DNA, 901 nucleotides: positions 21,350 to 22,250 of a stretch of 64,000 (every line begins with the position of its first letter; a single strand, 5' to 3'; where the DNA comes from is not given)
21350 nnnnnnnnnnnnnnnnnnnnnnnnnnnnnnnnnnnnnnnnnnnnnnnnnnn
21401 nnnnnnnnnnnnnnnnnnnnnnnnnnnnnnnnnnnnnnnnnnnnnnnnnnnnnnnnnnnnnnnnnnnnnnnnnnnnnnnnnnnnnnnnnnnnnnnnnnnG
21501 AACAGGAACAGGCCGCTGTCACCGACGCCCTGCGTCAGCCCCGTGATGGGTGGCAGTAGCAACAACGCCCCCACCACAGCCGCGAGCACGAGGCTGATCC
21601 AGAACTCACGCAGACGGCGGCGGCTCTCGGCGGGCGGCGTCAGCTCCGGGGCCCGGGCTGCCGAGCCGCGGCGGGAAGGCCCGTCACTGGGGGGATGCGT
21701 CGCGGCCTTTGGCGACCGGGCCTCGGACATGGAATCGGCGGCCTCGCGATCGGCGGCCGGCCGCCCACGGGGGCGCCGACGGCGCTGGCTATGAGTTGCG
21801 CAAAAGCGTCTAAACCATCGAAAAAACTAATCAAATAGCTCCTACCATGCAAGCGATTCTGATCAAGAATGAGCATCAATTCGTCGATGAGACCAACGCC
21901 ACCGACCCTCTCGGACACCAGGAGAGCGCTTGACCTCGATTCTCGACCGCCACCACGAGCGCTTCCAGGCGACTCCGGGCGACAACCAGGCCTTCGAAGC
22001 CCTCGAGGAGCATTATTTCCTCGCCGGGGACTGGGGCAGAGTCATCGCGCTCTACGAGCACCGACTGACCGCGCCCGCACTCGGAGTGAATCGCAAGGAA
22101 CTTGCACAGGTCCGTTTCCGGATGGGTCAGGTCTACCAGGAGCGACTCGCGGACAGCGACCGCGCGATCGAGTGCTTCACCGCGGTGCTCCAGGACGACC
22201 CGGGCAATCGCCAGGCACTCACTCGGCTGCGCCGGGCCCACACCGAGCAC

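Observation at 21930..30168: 2,622-aa all-TPR cytoplasmic giant followed 10 nt later by a PilZ-like ORF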

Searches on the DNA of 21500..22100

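Call 87: search_rna_families(source=window, start=21500, end=22100, threshold=evalue, max_evalue=1)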
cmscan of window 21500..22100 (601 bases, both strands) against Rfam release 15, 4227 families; matches with E-value up to 1: 1.
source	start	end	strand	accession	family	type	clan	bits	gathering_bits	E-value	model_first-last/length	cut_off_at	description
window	21516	21550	+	RF01333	CRISPR-DR20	Gene; CRISPR;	-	18.1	42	0.6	1-36/36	no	CRISPR RNA direct repeat element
